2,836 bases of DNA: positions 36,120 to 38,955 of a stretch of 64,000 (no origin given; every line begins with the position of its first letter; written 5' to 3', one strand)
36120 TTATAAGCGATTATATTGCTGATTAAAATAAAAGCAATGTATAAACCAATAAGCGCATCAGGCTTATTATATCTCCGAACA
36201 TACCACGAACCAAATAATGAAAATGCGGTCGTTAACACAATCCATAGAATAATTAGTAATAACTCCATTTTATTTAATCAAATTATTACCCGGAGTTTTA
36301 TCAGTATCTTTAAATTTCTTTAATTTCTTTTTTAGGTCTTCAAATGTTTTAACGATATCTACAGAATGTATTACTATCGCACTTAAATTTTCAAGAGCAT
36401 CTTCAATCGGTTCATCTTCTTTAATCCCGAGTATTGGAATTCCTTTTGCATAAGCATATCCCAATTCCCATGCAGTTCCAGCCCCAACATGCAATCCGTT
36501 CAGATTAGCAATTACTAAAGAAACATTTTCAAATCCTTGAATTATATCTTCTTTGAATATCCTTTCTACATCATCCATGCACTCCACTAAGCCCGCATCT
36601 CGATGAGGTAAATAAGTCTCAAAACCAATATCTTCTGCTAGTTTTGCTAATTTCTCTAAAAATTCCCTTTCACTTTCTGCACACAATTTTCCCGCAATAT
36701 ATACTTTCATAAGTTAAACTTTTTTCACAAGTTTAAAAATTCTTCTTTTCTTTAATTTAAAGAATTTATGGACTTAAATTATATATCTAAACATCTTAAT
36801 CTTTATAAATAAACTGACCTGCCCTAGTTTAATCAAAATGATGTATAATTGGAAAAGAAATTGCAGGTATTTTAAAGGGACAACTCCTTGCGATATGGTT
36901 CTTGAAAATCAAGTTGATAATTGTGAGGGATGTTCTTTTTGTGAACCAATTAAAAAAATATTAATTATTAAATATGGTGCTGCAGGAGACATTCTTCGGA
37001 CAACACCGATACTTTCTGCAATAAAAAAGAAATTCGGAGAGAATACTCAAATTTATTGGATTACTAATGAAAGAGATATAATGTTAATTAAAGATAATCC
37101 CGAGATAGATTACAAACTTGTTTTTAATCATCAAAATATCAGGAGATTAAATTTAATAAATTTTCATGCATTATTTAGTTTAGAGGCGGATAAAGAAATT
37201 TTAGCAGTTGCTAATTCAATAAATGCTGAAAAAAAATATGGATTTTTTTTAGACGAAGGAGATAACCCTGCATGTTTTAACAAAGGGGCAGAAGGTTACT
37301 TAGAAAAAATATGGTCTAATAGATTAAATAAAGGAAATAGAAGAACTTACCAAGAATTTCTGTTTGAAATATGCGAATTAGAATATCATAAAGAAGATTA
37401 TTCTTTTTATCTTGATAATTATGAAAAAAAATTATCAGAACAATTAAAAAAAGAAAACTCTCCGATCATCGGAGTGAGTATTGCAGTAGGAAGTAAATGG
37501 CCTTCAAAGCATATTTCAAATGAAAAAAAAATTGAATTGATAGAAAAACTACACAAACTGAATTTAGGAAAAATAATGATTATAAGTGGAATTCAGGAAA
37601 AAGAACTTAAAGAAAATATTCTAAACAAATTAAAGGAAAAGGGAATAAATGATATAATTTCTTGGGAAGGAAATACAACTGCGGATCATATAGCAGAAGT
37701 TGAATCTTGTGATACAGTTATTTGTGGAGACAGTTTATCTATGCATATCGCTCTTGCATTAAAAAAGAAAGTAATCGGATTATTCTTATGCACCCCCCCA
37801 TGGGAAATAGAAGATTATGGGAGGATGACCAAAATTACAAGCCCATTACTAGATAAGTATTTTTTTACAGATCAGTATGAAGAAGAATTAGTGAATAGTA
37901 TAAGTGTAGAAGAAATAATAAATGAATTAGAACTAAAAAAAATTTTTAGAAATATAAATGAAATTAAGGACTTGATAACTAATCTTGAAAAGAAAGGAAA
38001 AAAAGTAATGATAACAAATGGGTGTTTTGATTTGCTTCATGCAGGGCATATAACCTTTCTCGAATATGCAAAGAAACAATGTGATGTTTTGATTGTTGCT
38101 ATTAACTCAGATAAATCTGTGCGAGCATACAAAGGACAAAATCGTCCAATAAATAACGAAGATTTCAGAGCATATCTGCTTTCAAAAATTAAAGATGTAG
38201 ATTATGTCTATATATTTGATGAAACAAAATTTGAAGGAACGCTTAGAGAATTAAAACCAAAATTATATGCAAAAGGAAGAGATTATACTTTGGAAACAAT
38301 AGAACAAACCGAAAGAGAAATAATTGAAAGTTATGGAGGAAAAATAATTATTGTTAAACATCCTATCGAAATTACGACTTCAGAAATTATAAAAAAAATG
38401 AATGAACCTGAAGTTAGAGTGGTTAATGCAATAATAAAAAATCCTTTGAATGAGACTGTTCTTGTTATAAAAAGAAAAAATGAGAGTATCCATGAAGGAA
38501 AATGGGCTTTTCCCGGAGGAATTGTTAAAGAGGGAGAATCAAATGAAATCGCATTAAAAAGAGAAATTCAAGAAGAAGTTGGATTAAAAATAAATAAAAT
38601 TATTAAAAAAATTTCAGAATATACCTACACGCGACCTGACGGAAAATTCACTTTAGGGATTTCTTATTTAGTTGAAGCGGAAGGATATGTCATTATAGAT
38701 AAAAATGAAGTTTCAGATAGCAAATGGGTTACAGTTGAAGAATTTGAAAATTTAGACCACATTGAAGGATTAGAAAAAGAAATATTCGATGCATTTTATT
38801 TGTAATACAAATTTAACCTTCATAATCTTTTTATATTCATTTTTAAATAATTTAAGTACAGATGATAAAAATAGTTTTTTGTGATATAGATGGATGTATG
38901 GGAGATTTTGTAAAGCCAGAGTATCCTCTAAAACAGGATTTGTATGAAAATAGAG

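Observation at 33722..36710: QueC-like enzyme, YhhQ preQ0/preQ1-type transporter and a nucleoside deoxyribosyltransferase-like protein interleaved with glycosyltransferases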

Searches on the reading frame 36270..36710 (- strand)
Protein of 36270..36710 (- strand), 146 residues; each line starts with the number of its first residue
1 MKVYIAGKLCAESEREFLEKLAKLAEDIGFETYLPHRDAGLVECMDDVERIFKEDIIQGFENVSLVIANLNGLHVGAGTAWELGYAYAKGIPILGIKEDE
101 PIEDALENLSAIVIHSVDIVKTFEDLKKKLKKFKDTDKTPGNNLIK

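Call 3: search_protein_families(library=pfam, proteins=[window:36270-36710:-], max_evalue=0.01)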
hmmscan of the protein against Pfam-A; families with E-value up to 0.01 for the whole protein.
window:36270-36710:- (146 aa): 3 families
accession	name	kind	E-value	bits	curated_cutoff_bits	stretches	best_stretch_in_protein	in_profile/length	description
PF05014.21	Nuc_deoxyrib_tr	-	4.7e-13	49.7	28.8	1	3-100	1-100/117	Nucleoside 2-deoxyribosyltransferase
PF15891.11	Nuc_deoxyri_tr2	-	1.4e-07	32.2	30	1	2-99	3-104/105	Nucleoside 2-deoxyribosyltransferase like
PF12896.12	ANAPC4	-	0.006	16.5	23.1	1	43-133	111-189/203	Anaphase-promoting complex, cyclosome, subunit 4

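Call 4: search_protein_families(library=ncbifam, proteins=[window:36270-36710:-], max_evalue=0.01)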
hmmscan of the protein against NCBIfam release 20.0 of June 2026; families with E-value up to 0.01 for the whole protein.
window:36270-36710:- (146 aa): 0 families

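Call 15: search_solved_structures(query=window:36270-36710:-, max_evalue=1, show_alignments=4)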
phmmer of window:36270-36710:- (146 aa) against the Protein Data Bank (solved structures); distinct sequences matched with E-value up to 1: 4.
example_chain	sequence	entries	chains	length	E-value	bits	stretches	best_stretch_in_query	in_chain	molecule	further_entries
7m5h_A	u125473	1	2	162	6.7e-07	32.7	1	2-103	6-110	Nucleoside 2-deoxyribosyltransferase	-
7o62_A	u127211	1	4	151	0.00037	23.8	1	2-130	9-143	Chains: A,B,C,D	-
6evs_A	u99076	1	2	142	0.0029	20.9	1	2-95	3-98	N-deoxyribosyltransferase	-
7rdr_A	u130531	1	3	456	0.3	14.4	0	18-62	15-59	Circular tendon repeat protein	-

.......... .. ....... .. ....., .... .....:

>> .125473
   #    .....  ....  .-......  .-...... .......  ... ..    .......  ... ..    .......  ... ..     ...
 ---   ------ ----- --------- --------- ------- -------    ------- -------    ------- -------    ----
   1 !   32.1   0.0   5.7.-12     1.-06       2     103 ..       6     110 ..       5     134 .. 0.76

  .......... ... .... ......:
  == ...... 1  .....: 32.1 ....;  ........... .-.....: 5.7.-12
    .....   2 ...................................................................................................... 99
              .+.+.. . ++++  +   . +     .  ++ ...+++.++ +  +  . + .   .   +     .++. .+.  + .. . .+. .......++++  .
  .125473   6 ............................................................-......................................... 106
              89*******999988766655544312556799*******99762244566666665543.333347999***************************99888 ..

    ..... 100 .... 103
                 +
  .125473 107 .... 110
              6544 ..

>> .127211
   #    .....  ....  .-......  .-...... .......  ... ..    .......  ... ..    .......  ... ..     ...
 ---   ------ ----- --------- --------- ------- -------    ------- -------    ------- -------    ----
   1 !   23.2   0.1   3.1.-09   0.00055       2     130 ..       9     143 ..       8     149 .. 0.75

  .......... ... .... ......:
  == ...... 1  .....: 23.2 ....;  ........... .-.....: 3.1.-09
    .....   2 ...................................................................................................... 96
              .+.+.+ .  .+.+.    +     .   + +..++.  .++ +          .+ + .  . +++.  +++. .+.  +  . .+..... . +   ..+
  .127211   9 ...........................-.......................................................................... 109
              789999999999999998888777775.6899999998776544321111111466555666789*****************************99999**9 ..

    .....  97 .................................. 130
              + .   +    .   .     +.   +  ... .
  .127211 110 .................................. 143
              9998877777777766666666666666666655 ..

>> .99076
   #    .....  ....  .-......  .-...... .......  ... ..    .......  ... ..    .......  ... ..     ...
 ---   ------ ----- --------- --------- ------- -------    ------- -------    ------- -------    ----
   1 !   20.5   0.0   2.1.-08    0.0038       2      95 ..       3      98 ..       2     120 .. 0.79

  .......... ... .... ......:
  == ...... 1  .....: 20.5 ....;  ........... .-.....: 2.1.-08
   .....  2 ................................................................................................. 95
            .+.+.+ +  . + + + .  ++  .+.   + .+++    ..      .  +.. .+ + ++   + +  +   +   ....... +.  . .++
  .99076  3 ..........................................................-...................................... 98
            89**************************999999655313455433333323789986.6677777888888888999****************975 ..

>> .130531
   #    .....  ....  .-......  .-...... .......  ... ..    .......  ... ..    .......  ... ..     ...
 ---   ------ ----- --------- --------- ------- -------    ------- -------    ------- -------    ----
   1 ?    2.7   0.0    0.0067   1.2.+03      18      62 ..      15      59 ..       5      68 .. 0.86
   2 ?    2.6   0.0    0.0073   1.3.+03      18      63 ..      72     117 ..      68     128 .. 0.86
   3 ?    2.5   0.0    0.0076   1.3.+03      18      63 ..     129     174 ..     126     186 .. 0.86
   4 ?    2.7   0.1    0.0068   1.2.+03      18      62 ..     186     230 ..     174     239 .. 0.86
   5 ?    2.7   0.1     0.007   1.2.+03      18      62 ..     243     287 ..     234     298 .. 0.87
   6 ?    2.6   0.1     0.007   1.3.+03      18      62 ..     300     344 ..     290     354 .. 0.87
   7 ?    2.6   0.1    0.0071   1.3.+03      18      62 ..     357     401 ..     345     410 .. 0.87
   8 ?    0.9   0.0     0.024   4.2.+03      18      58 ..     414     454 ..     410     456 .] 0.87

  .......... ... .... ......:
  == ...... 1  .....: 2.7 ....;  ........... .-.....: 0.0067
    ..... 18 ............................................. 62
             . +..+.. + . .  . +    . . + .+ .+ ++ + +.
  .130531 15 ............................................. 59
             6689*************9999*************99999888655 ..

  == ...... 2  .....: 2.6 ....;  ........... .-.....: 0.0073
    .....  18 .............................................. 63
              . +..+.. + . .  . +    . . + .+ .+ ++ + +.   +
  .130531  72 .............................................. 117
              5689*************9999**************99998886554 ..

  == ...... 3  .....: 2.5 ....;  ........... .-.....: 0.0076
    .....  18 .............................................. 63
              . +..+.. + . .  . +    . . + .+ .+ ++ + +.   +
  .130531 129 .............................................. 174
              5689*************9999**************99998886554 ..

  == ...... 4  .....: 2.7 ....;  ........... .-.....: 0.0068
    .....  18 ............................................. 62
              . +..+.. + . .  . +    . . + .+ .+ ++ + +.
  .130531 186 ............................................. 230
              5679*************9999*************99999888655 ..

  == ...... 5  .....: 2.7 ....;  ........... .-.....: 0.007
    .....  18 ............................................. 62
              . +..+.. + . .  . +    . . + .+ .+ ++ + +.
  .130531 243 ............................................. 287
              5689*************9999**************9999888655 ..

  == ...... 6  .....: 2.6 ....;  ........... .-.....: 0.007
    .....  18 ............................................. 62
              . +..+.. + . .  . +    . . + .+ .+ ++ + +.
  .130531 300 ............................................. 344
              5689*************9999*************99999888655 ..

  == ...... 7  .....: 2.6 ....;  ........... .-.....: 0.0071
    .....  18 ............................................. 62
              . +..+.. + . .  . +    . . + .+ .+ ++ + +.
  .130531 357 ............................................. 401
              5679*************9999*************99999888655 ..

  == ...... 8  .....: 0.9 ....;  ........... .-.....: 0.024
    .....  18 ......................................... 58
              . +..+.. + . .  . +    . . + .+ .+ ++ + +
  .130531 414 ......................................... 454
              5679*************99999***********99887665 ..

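Call 40: search_solved_structures(query=A2, max_evalue=0.1, show_alignments=3)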
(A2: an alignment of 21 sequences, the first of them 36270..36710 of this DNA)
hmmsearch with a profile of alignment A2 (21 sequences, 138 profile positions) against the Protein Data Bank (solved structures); distinct sequences matched with E-value up to 0.1: 9.
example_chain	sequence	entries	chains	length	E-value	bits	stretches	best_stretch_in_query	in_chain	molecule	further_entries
7m5h_A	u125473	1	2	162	1.2e-13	54.5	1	2-105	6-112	Nucleoside 2-deoxyribosyltransferase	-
7o62_A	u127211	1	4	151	7.8e-11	45.5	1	2-132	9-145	Chains: A,B,C,D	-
6evs_A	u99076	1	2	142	0.0015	21.9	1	2-94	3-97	N-deoxyribosyltransferase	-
2a0k_A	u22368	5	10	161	0.0045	20.3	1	2-101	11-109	Nucleoside 2-deoxyribosyltransferase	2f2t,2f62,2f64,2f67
4jen_A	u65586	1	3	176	0.014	18.7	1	9-100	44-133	CMP N-GLYCOSIDASE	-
6qai_A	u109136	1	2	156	0.045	17.1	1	3-100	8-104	2-Deoxyribosyltransferase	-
8qc0_A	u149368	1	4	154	0.089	16.1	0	3-93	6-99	Nucleoside 2-deoxyribosyltransferase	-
8pqr_B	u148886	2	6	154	0.091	16.1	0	3-93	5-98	Nucleoside 2-deoxyribosyltransferase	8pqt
8rh3_A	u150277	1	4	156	0.092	16.1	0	3-93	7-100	Nucleoside 2-deoxyribosyltransferase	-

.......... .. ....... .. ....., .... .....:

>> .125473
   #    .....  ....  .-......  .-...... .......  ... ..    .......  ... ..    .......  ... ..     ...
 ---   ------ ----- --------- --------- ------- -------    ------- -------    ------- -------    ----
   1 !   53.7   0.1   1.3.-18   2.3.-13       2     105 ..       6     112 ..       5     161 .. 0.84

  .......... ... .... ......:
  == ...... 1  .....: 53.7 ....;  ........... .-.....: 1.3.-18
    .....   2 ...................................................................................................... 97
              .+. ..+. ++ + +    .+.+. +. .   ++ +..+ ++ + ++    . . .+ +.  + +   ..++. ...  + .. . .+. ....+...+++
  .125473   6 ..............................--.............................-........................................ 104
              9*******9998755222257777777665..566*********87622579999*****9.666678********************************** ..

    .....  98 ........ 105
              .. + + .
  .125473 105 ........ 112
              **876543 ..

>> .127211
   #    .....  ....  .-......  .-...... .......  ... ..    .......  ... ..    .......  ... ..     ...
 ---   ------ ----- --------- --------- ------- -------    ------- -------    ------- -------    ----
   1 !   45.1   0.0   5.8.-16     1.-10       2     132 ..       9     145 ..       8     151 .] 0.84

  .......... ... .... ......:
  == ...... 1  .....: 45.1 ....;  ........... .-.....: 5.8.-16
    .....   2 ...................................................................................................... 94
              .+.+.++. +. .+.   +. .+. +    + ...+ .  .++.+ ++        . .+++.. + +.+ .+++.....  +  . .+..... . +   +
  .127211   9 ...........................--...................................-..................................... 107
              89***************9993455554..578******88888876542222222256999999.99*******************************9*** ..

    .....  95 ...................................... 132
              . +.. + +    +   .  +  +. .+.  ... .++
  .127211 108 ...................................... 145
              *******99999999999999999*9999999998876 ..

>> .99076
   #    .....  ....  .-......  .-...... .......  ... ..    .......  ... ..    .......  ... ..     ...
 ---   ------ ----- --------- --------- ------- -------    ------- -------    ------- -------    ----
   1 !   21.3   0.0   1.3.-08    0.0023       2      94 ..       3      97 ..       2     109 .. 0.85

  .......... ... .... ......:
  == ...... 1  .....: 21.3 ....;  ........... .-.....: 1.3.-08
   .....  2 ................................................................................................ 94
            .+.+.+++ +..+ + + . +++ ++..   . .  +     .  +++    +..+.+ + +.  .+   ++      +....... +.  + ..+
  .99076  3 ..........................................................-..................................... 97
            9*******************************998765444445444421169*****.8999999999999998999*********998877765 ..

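Call 63: search_protein_families(library=padloc, proteins=[window:36270-36710:-], max_evalue=0.01)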
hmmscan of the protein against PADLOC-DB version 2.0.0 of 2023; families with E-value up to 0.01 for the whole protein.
window:36270-36710:- (146 aa): 0 families

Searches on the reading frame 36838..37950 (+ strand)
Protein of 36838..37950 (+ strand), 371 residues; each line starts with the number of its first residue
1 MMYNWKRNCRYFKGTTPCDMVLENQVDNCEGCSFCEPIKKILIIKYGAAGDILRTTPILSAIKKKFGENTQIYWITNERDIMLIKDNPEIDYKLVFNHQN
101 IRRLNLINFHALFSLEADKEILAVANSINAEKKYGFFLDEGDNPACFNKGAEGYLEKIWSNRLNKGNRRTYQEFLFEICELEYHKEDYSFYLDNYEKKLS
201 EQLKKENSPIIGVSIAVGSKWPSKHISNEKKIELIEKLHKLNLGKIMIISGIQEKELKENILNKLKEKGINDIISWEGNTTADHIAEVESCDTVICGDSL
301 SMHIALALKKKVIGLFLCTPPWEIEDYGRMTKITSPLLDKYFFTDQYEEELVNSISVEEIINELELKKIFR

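Call 65: search_solved_structures(query=window:36838-37950:+, max_evalue=0.01)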
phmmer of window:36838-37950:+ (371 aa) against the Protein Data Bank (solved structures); distinct sequences matched with E-value up to 0.01: 1.
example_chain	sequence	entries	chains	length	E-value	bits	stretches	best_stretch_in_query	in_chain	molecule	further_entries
3tov_A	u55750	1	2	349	0.0019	20.3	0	39-99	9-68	Glycosyl transferase family 9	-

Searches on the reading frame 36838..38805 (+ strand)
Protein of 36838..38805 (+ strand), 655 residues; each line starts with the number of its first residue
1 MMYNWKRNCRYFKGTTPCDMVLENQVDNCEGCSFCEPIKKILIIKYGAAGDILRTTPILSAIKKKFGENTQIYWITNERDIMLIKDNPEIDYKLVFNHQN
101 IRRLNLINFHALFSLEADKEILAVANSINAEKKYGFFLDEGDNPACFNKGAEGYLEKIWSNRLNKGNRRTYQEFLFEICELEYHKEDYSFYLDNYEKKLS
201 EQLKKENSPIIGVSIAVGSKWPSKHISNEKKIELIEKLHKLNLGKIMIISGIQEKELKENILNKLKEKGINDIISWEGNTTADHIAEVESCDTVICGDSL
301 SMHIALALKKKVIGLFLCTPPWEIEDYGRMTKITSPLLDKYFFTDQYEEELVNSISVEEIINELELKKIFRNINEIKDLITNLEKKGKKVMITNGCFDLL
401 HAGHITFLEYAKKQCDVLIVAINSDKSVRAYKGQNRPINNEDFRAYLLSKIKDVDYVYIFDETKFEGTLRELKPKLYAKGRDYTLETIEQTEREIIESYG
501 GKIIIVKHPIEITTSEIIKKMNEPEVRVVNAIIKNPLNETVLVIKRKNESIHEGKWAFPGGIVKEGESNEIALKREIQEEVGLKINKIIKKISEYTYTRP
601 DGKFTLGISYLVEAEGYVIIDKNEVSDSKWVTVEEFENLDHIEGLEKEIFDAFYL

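Call 3: search_protein_families(library=pfam, proteins=[window:36838-38805:+], max_evalue=0.01)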
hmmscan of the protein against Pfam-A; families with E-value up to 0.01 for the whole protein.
window:36838-38805:+ (655 aa): 6 families
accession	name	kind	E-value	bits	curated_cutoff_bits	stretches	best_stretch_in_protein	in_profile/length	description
PF00293.34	NUDIX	-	1.4e-19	70.9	21.1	1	527-641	4-122/134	NUDIX domain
PF01467.32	CTP_transf_like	-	1.1e-17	65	21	1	392-518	1-131/133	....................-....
PF01075.23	Glyco_transf_9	-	1.4e-10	41.4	22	1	176-333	73-226/247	Glycosyltransferase family 9 (heptosyltransferase)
PF14815.12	NUDIX_4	-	7e-08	32.7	35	1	539-639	10-101/113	NUDIX domain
PF22327.2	Nudt16-like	-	3.6e-05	24.2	27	1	553-598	32-78/161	U8 snoRNA-decapping enzyme-like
PF02569.21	Pantoate_ligase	-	0.0003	20.5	20.7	1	368-422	1-54/268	Pantoate-beta-alanine ligase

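Call 4: search_protein_families(library=ncbifam, proteins=[window:36838-38805:+], max_evalue=0.01)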
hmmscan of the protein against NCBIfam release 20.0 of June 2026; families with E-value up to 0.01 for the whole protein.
window:36838-38805:+ (655 aa): 39 families (the best 25 are shown)
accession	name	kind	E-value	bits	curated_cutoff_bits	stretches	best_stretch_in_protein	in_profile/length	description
TIGR02199.1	rfaE_dom_II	equivalog_domain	7e-47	158.9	181.5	1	381-522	4-143/144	D-glycero-beta-D-manno-heptose 1-phosphate adenylyltransferase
NF008454.0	PRK11316.1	equivalog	7.5e-40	136.9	521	1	361-523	312-473/475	bifunctional D-glycero-beta-D-manno-heptose-7-phosphate kinase/D-glycero-beta-D-manno-heptose 1-phosphate adenylyltransferase HldE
NF006530.0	PRK08999.1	equivalog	1.3e-15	57.2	245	1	523-638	3-114/315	Nudix family hydrolase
TIGR00125.1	cyt_tran_rel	domain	9.3e-15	54.6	27.7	1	392-456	3-64/65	adenylyltransferase/cytidyltransferase family protein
NF008044.0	PRK10776.1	equivalog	1.6e-14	53.9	148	1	527-638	5-112/130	8-oxo-dGTP diphosphatase MutT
TIGR00586.1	mutt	equivalog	7e-13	48.7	97.9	1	527-650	6-124/129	8-oxo-dGTP diphosphatase MutT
TIGR02193.1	heptsyl_trn_I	equivalog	1.2e-12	47.8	185.3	2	40-127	1-80/320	lipopolysaccharide heptosyltransferase I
TIGR02201.1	heptsyl_trn_III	equivalog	2.7e-10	39.8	170.2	2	40-95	1-55/344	putative lipopolysaccharide heptosyltransferase III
TIGR01518.1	g3p_cytidyltrns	equivalog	6.5e-10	39.2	165.4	1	392-458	2-66/125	glycerol-3-phosphate cytidylyltransferase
NF041652.1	Nud_hyd_Dein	equivalog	8.8e-10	39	200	1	532-639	19-130/152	Nudix hydrolase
NF007834.0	PRK10546.1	equivalog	1.2e-09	38.1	156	1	526-596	4-71/135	pyrimidine (deoxy)nucleoside triphosphate diphosphatase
NF007742.0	PRK10422.1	equivalog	1.9e-09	36.8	467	1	36-94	3-60/352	lipopolysaccharide core heptosyltransferase RfaQ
TIGR02195.1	heptsyl_trn_II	equivalog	1.4e-08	34.3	134.6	1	215-326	185-292/339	lipopolysaccharide heptosyltransferase II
NF003787.0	PRK05379.1-4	equivalog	1.6e-07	30.6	449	1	540-589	220-268/346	bifunctional nicotinamide-nucleotide adenylyltransferase/Nudix hydroxylase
NF001936.0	PRK00714.1-3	equivalog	2.1e-07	31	118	1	529-598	13-80/155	RNA pyrophosphohydrolase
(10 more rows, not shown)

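Call 63: search_protein_families(library=padloc, proteins=[window:36838-38805:+], max_evalue=0.01)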
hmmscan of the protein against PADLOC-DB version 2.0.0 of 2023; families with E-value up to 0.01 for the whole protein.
window:36838-38805:+ (655 aa): 1 family
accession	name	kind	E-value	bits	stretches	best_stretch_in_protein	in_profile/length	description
PDLC04899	PDC-S07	-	5.1e-22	76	1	521-641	3-117/135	-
